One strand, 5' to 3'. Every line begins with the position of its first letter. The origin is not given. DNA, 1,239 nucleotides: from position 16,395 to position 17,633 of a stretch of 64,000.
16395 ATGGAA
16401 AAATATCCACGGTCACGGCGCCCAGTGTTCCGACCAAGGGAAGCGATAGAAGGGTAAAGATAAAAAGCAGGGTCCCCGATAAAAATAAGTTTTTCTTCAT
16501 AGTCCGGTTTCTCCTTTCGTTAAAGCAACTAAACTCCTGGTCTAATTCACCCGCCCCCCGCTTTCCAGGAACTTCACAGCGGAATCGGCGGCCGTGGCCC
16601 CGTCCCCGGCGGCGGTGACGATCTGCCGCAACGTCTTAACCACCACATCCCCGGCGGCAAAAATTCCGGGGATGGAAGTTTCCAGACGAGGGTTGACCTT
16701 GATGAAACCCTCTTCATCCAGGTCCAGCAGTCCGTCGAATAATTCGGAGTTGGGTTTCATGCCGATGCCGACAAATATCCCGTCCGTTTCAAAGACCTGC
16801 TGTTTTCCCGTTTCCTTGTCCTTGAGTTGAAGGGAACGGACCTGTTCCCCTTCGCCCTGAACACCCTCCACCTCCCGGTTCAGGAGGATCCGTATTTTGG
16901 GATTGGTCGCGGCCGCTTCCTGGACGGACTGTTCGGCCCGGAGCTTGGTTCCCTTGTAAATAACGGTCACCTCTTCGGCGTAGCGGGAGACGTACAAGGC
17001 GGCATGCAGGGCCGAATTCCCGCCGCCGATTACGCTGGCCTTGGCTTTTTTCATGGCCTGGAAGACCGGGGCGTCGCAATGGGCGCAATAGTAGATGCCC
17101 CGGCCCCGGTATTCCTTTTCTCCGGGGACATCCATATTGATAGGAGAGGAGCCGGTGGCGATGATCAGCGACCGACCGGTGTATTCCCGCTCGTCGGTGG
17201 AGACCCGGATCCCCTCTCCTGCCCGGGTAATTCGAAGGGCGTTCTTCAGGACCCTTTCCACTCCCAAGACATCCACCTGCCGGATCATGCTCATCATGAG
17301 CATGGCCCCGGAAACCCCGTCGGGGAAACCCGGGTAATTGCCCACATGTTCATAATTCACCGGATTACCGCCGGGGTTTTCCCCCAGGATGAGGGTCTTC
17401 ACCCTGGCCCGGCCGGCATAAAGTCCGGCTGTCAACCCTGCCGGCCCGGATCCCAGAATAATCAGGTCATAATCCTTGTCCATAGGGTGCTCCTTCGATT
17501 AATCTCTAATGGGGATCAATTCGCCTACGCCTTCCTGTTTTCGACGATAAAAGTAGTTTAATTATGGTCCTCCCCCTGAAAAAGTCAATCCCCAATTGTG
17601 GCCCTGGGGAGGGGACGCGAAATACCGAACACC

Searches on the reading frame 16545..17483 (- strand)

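Call 37: search_protein_families(library=pfam, proteins=[window:16545-17483:-], max_evalue=0.001)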
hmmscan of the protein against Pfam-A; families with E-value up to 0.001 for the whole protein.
window:16545-17483:- (313 aa): 11 families
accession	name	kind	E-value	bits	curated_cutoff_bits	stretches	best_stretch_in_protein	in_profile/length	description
PF07992.20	Pyr_redox_2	-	5.1e-53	180.8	26.1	1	5-295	1-291/291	Pyridine nucleotide-disulphide oxidoreductase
PF13738.12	Pyr_redox_3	-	2e-25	90.1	30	1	83-278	105-305/305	Pyridine nucleotide-disulphide oxidoreductase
PF00070.33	Pyr_redox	-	6.9e-11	43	22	1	150-222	3-81/82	Pyridine nucleotide-disulphide oxidoreductase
PF03486.20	HI0933_like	-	2.5e-07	30.8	50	0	6-36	2-32/244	HI0933-like protein Rossmann domain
PF13434.12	Lys_Orn_oxgnase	-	4.5e-07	29.8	21.3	0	190-241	285-336/339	L-lysine 6-monooxygenase/L-ornithine 5-monooxygenase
PF12831.13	FAD_oxidored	-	1.5e-05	24.9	27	0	6-37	1-32/416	FAD dependent oxidoreductase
PF00890.30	FAD_binding_2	-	1.5e-05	24.8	20.4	0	6-33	1-28/414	FAD binding domain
PF01134.28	GIDA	-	0.00016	21.3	22.1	0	6-54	1-42/391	Glucose inhibited division protein A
PF13450.12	NAD_binding_8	-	0.00025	21.7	21.9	0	9-46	1-40/68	NAD(P)-binding Rossmann-like domain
PF01266.30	DAO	-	0.00026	21.1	27.9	0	151-197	4-50/353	FAD dependent oxidoreductase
PF01946.23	Thi4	-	0.00031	20.5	26.2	0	5-34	18-48/235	Thi4 family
